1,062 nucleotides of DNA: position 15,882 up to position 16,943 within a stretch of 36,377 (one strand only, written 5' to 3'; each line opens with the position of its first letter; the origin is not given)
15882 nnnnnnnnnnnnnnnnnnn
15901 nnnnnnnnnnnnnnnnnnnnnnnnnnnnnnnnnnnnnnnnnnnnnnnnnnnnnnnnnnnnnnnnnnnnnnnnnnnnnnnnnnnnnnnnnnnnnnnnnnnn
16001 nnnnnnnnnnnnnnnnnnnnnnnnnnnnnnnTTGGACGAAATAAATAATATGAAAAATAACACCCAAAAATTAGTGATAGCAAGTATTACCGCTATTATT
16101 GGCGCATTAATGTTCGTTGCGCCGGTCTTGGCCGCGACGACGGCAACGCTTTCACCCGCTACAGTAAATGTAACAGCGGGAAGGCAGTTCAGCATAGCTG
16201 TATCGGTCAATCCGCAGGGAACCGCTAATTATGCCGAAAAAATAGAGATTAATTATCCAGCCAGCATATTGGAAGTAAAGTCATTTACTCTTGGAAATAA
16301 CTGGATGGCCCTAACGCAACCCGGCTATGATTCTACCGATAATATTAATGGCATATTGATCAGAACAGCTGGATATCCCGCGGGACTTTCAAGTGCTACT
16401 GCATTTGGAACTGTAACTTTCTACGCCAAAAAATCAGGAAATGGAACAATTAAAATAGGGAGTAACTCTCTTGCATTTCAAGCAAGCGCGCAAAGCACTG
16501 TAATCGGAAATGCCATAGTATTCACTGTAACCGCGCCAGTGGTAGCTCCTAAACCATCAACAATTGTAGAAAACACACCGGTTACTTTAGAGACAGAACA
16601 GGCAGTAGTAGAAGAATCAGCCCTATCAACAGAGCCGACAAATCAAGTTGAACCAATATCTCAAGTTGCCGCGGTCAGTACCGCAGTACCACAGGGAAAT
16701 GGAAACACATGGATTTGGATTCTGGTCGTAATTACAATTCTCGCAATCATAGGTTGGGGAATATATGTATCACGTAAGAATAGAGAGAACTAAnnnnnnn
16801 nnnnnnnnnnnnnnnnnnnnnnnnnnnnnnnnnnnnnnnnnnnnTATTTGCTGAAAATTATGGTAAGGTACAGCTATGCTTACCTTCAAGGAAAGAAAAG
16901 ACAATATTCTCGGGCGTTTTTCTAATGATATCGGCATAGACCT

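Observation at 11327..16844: The regulator, giant protein, dockerin and cohesin genes form one discrete accessory block between core genes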

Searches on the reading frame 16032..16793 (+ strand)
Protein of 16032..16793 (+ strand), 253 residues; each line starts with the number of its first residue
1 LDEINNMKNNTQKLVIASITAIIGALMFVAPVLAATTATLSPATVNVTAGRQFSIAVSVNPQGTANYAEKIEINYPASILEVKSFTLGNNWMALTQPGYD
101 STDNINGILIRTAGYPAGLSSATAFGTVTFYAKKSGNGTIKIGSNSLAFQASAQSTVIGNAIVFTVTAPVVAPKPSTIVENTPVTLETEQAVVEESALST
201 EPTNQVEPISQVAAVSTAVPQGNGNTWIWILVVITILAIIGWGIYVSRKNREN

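Call 4: search_protein_families(library=pfam, proteins=[window:16032-16793:+], max_evalue=0.01)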
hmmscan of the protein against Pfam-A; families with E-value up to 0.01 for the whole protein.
window:16032-16793:+ (253 aa): 0 families

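Call 5: search_protein_families(library=ncbifam, proteins=[window:16032-16793:+], max_evalue=0.01)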
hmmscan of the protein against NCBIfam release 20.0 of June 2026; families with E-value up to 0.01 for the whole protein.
window:16032-16793:+ (253 aa): 2 families
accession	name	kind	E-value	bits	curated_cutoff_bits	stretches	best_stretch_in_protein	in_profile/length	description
NF010296.0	PRK13736.1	subfamily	0.0013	17.8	251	1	20-59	7-46/245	F-type conjugal transfer protein TraK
NF005411.0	PRK06975.1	equivalog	0.0057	15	414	1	153-250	252-351/660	fused uroporphyrinogen-III synthase HemD/membrane protein HemX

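Call 18: find_homologous_proteins(query=window:16050-16793:+)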
Query window:16050-16793:+ (247 aa): 197 proteins with E <= 0.001 among 2142 candidates; the best 120 are listed.
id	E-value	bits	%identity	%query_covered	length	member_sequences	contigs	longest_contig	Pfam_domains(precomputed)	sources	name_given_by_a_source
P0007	2.7e-148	510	100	100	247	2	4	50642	-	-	-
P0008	7.4e-78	279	60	87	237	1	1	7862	-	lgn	-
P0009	6.6e-77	276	60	97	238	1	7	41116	-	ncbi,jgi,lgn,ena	ncbi:MAG TPA: hypothetical protein VJJ28_02565 [Candidatus Paceibacterota bacterium]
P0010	2.7e-75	271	58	88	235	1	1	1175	-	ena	-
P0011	4.6e-75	270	57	93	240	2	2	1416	-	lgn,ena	-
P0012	5.6e-75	270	54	98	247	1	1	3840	-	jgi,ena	-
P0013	1.7e-72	262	56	96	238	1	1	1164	-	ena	-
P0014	3.2e-72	261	58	94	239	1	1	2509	-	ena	-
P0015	4.5e-72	260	50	98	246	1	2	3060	-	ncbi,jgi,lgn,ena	-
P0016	5.6e-72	260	57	94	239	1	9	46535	-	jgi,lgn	jgi:hypothetical protein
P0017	9.8e-72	259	55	95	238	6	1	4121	-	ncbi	-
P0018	1.6e-71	259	56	98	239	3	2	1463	-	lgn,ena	-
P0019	4.7e-71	257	57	92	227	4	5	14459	-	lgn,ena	-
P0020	6.0e-71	257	57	93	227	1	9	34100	-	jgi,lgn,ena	-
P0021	1.6e-69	252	54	98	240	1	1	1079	-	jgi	jgi:hypothetical protein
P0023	1.9e-66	242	53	98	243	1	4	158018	-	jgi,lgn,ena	-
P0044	2.4e-59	219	47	100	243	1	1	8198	PF00963.25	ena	-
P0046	4.5e-59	218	48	97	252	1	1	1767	PF00963.25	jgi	-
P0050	2.7e-58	215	49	96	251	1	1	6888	PF00963.25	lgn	-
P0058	2.9e-54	202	44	98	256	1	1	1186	PF00963.25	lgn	-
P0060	1.4e-53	200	44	88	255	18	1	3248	PF00963.25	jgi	-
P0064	2.9e-53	199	43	100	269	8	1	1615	PF00963.25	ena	-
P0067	3.6e-52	195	43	98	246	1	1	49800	PF00963.25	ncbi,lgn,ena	-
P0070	1.2e-51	194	45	88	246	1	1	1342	PF00963.25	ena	-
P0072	2.9e-51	192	60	62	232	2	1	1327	PF00963.25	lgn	-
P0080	1.8e-50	190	43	98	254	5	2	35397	PF00963.25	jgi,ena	-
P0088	1.0e-49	187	50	66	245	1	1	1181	PF00963.25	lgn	-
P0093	1.5e-49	187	43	98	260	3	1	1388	PF00963.25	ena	-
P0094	2.2e-49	186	42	88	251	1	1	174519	PF00963.25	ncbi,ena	-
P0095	4.0e-49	185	43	88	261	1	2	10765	PF00963.25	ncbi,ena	-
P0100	7.4e-49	184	43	95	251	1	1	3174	PF00963.25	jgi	jgi:hypothetical protein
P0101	9.1e-49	184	48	85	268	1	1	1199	PF00963.25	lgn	-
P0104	1.2e-48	184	42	98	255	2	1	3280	PF00963.25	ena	-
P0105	4.9e-48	182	41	98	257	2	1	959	PF00963.25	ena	-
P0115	1.6e-47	180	53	63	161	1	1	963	PF00963.25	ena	-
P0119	3.5e-47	179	45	81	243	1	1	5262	PF00963.25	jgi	jgi:hypothetical protein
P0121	3.6e-47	179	45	87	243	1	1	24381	PF00963.25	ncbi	-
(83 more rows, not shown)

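Call 19: search_protein_families(library=pfam, proteins=[window:16050-16793:+], max_evalue=10)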
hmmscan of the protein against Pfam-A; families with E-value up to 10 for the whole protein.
window:16050-16793:+ (247 aa): 4 families
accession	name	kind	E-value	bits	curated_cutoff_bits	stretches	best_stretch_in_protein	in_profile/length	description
PF22544.2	HYDIN_VesB_CFA65-like_Ig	-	0.051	14.2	25.5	1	31-69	48-86/100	HYDIN/CFA65/VesB-like, Ig-like domain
PF12650.12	DUF3784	-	0.075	13.7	28.1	1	183-243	33-92/94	Domain of unknown function (DUF3784)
PF11884.13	DUF3404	-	0.18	11.4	25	1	219-246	229-256/259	Domain of unknown function (DUF3404)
PF23906.1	DUF7248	-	2.2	8.8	27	1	220-240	14-34/58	Family of unknown function (DUF7248)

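Call 20: find_encoding_contigs(protein=P0009, flank=10000, max_places=2)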
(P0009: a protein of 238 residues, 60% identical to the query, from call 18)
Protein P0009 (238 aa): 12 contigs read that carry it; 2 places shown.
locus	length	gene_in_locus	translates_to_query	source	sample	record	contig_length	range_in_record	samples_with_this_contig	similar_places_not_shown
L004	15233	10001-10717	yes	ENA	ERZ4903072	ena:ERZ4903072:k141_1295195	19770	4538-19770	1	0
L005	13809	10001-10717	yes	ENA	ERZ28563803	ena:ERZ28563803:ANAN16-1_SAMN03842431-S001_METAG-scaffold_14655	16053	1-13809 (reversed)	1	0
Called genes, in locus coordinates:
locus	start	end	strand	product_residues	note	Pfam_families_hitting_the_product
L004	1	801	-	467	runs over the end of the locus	PF00772:DnaB, PF13481:AAA_25, PF03796:DnaB_C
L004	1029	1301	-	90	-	-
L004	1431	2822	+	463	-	PF01336:tRNA_anti-codon, PF00152:tRNA-synt_2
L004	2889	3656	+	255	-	PF02616:SMC_ScpA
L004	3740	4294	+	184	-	PF04079:SMC_ScpB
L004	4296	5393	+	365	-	PF01098:FTSW_RODA_SPOVE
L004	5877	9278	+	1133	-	PF16403:Bact_surface_Ig-like, PF02494:HYR (weak), PF16403:Bact_surface_Ig-like, PF18676:MBG_2, PF18887:MBG_3, PF18657:YDG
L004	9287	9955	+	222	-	PF13290:CHB_HEX_C_1, PF13287:Fn3_assoc, PF00036:EF-hand_1 (faint), PF00404:Dockerin_1 (weak)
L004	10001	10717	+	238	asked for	-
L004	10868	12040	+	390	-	PF03033:Glyco_transf_28, PF04101:Glyco_tran_28_C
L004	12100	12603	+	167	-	PF23951:DUF7282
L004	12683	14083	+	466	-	PF00749:tRNA-synt_1c, PF19269:Anticodon_2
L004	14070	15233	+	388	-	?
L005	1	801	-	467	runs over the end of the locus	PF00772:DnaB, PF13481:AAA_25, PF03796:DnaB_C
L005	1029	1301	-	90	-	-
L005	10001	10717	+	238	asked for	-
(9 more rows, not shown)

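Call 21: find_encoding_contigs(protein=P0016, flank=10000, max_places=2)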
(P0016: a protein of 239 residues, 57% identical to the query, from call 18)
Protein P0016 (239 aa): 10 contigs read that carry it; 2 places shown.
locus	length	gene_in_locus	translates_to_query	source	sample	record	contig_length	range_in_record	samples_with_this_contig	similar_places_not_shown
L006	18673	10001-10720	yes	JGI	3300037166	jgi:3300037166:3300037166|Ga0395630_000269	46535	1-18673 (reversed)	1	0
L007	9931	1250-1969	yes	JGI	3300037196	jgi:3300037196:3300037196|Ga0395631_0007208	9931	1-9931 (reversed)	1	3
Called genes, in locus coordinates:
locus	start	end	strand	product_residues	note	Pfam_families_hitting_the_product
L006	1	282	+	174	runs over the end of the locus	PF10137:CAP12-PCTIR_TIR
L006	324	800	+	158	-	-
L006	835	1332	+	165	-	PF00856:SET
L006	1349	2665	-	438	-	PF01935:DUF87 (weak), PF10412:TrwB_AAD_bind (weak), PF13401:AAA_22 (faint)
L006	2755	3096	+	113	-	-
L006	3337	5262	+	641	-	PF02463:SMC_N (weak), PF11398:DUF2813, PF13175:AAA_15, PF13476:AAA_23, PF13304:AAA_21, PF13175:AAA_15, PF11398:DUF2813, PF20469:OLD-like_TOPRIM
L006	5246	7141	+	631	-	PF00580:UvrD-helicase, PF13245:AAA_19, PF01443:Viral_helicase1 (faint), PF13361:UvrD_C, PF13538:UvrD_C_2 (faint)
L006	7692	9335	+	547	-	PF16403:Bact_surface_Ig-like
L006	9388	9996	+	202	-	PF13290:CHB_HEX_C_1, PF13287:Fn3_assoc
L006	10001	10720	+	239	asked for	-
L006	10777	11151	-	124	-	-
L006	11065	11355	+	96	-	-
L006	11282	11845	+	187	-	PF13358:DDE_3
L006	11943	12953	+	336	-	PF09994:T6SS_Tle1-like_cat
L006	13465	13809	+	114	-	PF01726:LexA_DNA_bind (weak)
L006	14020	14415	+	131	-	PF13560:HTH_31 (weak), PF01381:HTH_3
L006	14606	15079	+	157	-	-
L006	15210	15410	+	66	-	-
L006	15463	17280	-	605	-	PF00239:Resolvase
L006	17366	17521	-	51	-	-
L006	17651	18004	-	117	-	-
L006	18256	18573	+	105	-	-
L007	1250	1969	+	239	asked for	-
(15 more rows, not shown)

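Call 22: find_encoding_contigs(protein=P0023, flank=10000, max_places=2)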
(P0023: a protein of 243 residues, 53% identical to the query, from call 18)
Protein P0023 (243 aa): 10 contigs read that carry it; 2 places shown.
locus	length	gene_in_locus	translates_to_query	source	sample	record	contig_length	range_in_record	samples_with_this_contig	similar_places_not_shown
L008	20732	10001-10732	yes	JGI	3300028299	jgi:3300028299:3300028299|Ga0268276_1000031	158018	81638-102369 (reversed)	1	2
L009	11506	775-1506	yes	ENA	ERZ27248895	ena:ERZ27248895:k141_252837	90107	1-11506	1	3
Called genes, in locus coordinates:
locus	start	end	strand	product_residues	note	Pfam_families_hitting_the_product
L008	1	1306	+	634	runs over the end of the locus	PF00580:UvrD-helicase, PF13245:AAA_19, PF13604:AAA_30 (faint), PF01443:Viral_helicase1 (faint), PF13361:UvrD_C, PF13538:UvrD_C_2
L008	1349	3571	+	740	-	PF01555:N6_N4_Mtase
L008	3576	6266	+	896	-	PF04851:ResIII, PF19778:RE_endonuc (weak)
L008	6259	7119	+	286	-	PF04471:Mrr_cat, PF22722:NA-iREase1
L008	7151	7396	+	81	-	-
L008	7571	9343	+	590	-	-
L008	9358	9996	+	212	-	PF13290:CHB_HEX_C_1, PF13287:Fn3_assoc, PF00404:Dockerin_1 (faint), PF00036:EF-hand_1 (faint)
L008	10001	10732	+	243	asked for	-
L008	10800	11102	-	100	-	-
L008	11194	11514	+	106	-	PF01371:Trp_repressor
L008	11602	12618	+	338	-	-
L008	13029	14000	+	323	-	PF00589:Phage_integrase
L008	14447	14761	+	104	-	-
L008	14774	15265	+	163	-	PF02502:LacAB_rpiB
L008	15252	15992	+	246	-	PF00834:Ribul_P_3_epim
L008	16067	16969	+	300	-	PF13292:DXP_synthase_N, PF00456:Transketolase_N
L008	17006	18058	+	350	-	PF02779:Transket_pyr, PF02780:Transketolase_C, PF17147:PFOR_II (weak), PF22613:Transketolase_C_1 (weak)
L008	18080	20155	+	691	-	PF04851:ResIII, PF17757:UvrB_inter, PF27431:UvrB_3rd, PF00271:Helicase_C, PF12344:UvrB, PF02151:UVR (weak)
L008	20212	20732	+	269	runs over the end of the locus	PF00072:Response_reg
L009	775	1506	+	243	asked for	-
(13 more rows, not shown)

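Call 37: search_solved_structures(query=A1, max_evalue=1, show_alignments=1)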
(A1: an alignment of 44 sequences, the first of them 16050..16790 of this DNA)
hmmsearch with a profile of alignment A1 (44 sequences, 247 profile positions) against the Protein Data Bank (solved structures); distinct sequences matched with E-value up to 1: 1.
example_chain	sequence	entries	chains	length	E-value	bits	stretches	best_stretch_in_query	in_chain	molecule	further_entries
2l04_A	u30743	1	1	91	0.018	18.1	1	23-56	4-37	Major tail protein V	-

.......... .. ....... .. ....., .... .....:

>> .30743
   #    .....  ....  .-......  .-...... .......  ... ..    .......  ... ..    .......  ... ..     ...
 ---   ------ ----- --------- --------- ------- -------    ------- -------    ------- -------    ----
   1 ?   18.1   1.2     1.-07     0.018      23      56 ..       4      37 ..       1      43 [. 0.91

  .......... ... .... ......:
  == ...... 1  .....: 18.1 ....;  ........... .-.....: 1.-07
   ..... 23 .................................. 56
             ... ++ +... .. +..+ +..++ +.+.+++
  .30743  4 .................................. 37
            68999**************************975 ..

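Call 38: search_protein_families(library=pfam, alignment_id=A1, max_evalue=0.01)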
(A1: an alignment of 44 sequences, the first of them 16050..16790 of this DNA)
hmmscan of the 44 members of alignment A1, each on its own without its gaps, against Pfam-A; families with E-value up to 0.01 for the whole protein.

A. member 1, window:16050-16790:+ (247 aa): 0 families

B. families by the number of members that match (of 44 scanned): 10 families
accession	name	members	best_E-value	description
PF00963.24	Cohesin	23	2.2e-08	Cohesin domain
PF02368.24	Big_2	11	3.4e-05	Bacterial Ig-like domain (group 2)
PF22544.2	HYDIN_VesB_CFA65-like_Ig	6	0.00068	HYDIN/CFA65/VesB-like, Ig-like domain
PF12669.12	FeoB_associated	4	0.0033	FeoB-associated Cys-rich membrane protein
PF02009.21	RIFIN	2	0.0005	Rifin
PF07987.16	DUF1775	2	0.0041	Domain of unkown function (DUF1775)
PF06280.18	fn3_5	1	0.0016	Fn3-like domain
PF08522.16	BT_3987-like_N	1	0.0023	BT_3987-like, N-terminal domain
PF13396.11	PLDc_N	1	0.0033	Phospholipase_D-nuclease N-terminal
PF06024.17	Orf78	1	0.0083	Orf78 (ac78)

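Call 45: predict_structure(alignment_id=A1)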
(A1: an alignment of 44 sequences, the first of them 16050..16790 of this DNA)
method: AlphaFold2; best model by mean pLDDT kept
length: 247 residues; sequences in the alignment: 44
mean_pLDDT: 81.3   pTM: 0.63
mean pLDDT of the five models: 81.3, 80.5, 80.2, 79.0, 77.4
residues with pLDDT >= 90: 121; 70-90: 66; 50-70: 22; < 50: 38
segments of 3 or more residues with pLDDT < 50: 177-185, 187-199, 201-216
pLDDT, mean of each block of 10 residues (from residue 1): 75 83 69 97 98 83 96 98 93 94 95 89 98 97 89 96 86 59 48 46 42 50 82 90 76
secondary structure, 60 per line:
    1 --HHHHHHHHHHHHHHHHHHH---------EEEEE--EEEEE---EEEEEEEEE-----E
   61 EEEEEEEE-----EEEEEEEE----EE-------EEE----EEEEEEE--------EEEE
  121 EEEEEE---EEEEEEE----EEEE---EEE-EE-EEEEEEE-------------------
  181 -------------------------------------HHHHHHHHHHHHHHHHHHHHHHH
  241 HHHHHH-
elements in order: H3-21 E31-35 E38-42 E46-54 E60-68 E74-81 E95-97 E102-108 E117-126 E130-136 E141-144 E148-150 E155-161 H218-246

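Call 48: fold_search(model_id=the predicted structure, library=pdb)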
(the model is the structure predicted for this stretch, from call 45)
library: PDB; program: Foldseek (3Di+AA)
matches with E <= 10: 2000; with E <= 0.001: 156
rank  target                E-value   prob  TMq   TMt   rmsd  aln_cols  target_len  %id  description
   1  6kgc_A                9.0e-09  1.00  0.44  0.70   3.8       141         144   17  Crystal structure of CaDoc0917(R49D)-CaCohA2 complex at pH 5.4 (released 2020-07-08)
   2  6kgd_A                1.4e-08  1.00  0.44  0.69   3.7       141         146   16  Crystal structure of CaDoc0917(R49D)-CaCohA2 complex at pH 8.0 (released 2020-07-08)
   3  1g1k_A                3.2e-08  1.00  0.42  0.67   4.4       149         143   15  COHESIN MODULE FROM THE CELLULOSOME OF CLOSTRIDIUM CELLULOLYTICUM (released 2000-11-22)
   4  3ghp_A                3.6e-08  1.00  0.38  0.48  11.2       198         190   16  Structure of the second type II cohesin module from the adaptor ScaA scaffoldin of Acetivibrio cellulolyticus (includi (released 2009-06-23)
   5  6kge_A                6.7e-08  1.00  0.41  0.67   3.9       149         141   16  Crystal structure of CaDoc0917(R16D)-CaCohA2 complex at pH 5.5 (released 2020-07-08)
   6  2vn5_A                7.1e-08  1.00  0.40  0.64   4.3       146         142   16  The Clostridium cellulolyticum dockerin displays a dual binding mode for its cohesin partner (released 2008-05-20)
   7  5k39_A                7.1e-08  1.00  0.39  0.55   5.7       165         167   18  THE TYPE II COHESIN DOCKERIN COMPLEX FROM CLOSTRIDIUM THERMOCELLUM (released 2017-03-29)
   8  6kgf_C                7.9e-08  1.00  0.45  0.71   3.5       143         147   15  Crystal structure of CaDoc0917(R16D)-CaCohA2 complex at pH 8.2 (released 2020-07-08)
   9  6kgf_A                9.9e-08  1.00  0.43  0.69   3.9       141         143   17  Crystal structure of CaDoc0917(R16D)-CaCohA2 complex at pH 8.2 (released 2020-07-08)
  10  2vn5_C                1.2e-07  1.00  0.40  0.62   4.3       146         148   16  The Clostridium cellulolyticum dockerin displays a dual binding mode for its cohesin partner (released 2008-05-20)
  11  3ul4_A                1.4e-07  1.00  0.41  0.65   4.1       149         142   13  Crystal structure of Coh-OlpA(Cthe_3080)-Doc918(Cthe_0918) complex: A novel type I Cohesin-Dockerin complex from Clost (released 2012-11-28)
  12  5nrm_A                1.5e-07  1.00  0.41  0.66   4.3       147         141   13  Crystal structure of the sixth cohesin from Acetivibrio cellulolyticus' scaffoldin B in complex with Cel5 dockerin S51 (released 2018-01-31)
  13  4dh2_C                1.5e-07  1.00  0.41  0.62   4.4       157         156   11  Crystal structure of Coh-OlpC(Cthe_0452)-Doc435(Cthe_0435) complex: A novel type I Cohesin-Dockerin complex from Clost (released 2012-11-28)
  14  4uyp_C                1.7e-07  1.00  0.41  0.66   4.3       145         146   16  High resolution structure of the third cohesin ScaC in complex with the ScaB dockerin with a mutation in the N-termina (released 2015-04-15)
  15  2vn6_A                1.7e-07  1.00  0.40  0.62   4.1       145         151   16  The Clostridium cellulolyticum dockerin displays a dual binding mode for its cohesin partner (released 2008-05-13)
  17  4dh2_A                2.2e-07  1.00  0.40  0.60   5.1       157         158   11  Crystal structure of Coh-OlpC(Cthe_0452)-Doc435(Cthe_0435) complex: A novel type I Cohesin-Dockerin complex from Clost (released 2012-11-28)
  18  2xdh                  2.3e-07  1.00  0.42  0.70   3.2       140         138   15  Non-cellulosomal cohesin from the hyperthermophilic archaeon Archaeoglobus fulgidus (released 2010-05-26)
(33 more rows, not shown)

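Call 51: find_related_loci(query=A1, collection=metagenome_contigs, flank=9000)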
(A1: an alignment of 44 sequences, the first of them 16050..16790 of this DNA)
Query A1 (247 aa) in metagenome_contigs; peptide patterns used: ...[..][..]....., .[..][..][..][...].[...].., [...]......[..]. (x = any residue, [..] = any of these).
387 stretches matched a pattern; 323 encode a relative of the query (tblastn E <= 1e-3); the best 80 are kept; 80 distinct loci.
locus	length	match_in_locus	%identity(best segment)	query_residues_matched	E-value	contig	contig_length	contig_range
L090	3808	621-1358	54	6-247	6e-82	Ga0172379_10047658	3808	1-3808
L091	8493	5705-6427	60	4-247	8e-82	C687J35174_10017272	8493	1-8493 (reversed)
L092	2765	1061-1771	54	1-239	1e-81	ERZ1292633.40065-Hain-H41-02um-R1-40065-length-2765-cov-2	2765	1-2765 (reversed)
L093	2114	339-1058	55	2-245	1e-81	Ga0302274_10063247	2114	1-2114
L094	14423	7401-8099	56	6-243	4e-78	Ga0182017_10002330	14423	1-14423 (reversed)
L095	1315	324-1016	51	3-242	2e-78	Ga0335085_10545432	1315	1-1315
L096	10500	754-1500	51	2-246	1e-71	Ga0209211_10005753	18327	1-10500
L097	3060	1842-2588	50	2-247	1e-71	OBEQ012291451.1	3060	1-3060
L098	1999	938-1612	51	15-245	1e-72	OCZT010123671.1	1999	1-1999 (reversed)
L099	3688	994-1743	48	2-246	5e-70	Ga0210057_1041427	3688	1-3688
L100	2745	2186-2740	62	3-181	3e-70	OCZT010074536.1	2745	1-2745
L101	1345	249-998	48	2-246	2e-73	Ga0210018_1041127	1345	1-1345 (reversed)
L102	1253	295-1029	47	3-247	6e-72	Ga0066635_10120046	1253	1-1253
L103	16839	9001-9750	49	2-245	2e-67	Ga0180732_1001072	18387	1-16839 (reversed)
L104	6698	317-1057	48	1-247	5e-67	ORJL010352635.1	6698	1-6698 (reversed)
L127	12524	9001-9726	45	1-246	4e-59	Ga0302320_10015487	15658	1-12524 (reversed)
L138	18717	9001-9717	45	4-239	3e-55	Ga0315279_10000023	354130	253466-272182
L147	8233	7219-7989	42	2-247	5e-54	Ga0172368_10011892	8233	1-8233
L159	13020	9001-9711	42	1-245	7e-53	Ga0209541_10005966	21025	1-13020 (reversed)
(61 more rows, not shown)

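Call 77: search_protein_families(library=phrogs, proteins=[window:16050-16790:+], max_evalue=0.01)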
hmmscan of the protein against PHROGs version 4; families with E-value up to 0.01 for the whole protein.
window:16050-16790:+ (247 aa): 0 families

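Call 78: search_protein_families(library=padloc, proteins=[window:16050-16790:+], max_evalue=0.01)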
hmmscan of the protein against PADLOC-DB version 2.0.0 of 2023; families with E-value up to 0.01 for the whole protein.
window:16050-16790:+ (247 aa): 0 families

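Call 82: search_protein_families(library=pfam, proteins=[L159:8318-9001:+, L138:8433-8996:+, L147:6600-7217:+, L159:7666-8265:+, L138:7813-8412:+, L147:5902-6501:+], max_evalue=0.1)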
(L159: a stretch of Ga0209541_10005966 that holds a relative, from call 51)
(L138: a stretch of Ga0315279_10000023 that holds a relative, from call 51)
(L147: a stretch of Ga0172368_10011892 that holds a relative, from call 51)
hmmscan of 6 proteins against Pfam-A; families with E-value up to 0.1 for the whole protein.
L159:8318-9001:+ (228 aa): 6 families
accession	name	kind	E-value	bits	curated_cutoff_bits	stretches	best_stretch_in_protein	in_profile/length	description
PF00404.24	Dockerin_1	-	0.00028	21.5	22.9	2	178-223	3-53/57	Dockerin type I domain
PF00036.39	EF-hand_1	-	0.00071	19.4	25.4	1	175-194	7-26/29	EF hand domain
PF13202.12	EF-hand_5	-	0.0052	16.7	25.9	1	175-192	6-23/25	EF hand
PF13405.12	EF-hand_6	-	0.0057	16.7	25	0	175-195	7-27/30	EF-hand domain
PF13499.12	EF-hand_7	-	0.014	16.1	30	0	173-194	45-66/67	EF-hand domain pair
PF13517.12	FG-GAP_3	-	0.035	15.1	26.9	0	203-217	46-60/61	FG-GAP-like repeat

L138:8433-8996:+ (188 aa): 7 families
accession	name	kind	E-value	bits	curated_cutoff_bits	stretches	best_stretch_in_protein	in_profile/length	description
PF00404.24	Dockerin_1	-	1.4e-06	28.8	22.9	1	138-183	3-53/57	Dockerin type I domain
PF00036.39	EF-hand_1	-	2.3e-06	27.2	25.4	1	135-155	7-27/29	EF hand domain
PF13202.12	EF-hand_5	-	3.3e-05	23.6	25.9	1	135-154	6-25/25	EF hand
PF13405.12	EF-hand_6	-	9.9e-05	22.2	25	0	136-158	8-30/30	EF-hand domain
PF13499.12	EF-hand_7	-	0.00012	22.7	30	0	134-154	46-66/67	EF-hand domain pair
PF17936.7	Big_6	-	0.00078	20.1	27.6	1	45-83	23-63/83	Bacterial Ig domain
PF13517.12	FG-GAP_3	-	0.027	15.5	26.9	0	162-177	45-60/61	FG-GAP-like repeat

L147:6600-7217:+ (206 aa): 7 families
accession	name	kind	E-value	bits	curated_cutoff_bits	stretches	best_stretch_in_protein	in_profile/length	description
PF00404.24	Dockerin_1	-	1.7e-06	28.5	22.9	2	156-201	3-53/57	Dockerin type I domain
PF13202.12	EF-hand_5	-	3.1e-06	26.8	25.9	1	153-172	6-25/25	EF hand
PF00036.39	EF-hand_1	-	5.3e-05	22.9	25.4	1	153-172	7-26/29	EF hand domain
PF13405.12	EF-hand_6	-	0.0001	22.2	25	0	154-175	8-29/30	EF-hand domain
PF13517.12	FG-GAP_3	-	0.00047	21.1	26.9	1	176-195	42-60/61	FG-GAP-like repeat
PF13499.12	EF-hand_7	-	0.0012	19.5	30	0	152-172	46-66/67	EF-hand domain pair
PF01839.29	FG-GAP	-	0.022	15.1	22.1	1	183-194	7-18/37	FG-GAP repeat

L159:7666-8265:+ (200 aa): 0 families

L138:7813-8412:+ (200 aa): 0 families

L147:5902-6501:+ (200 aa): 0 families
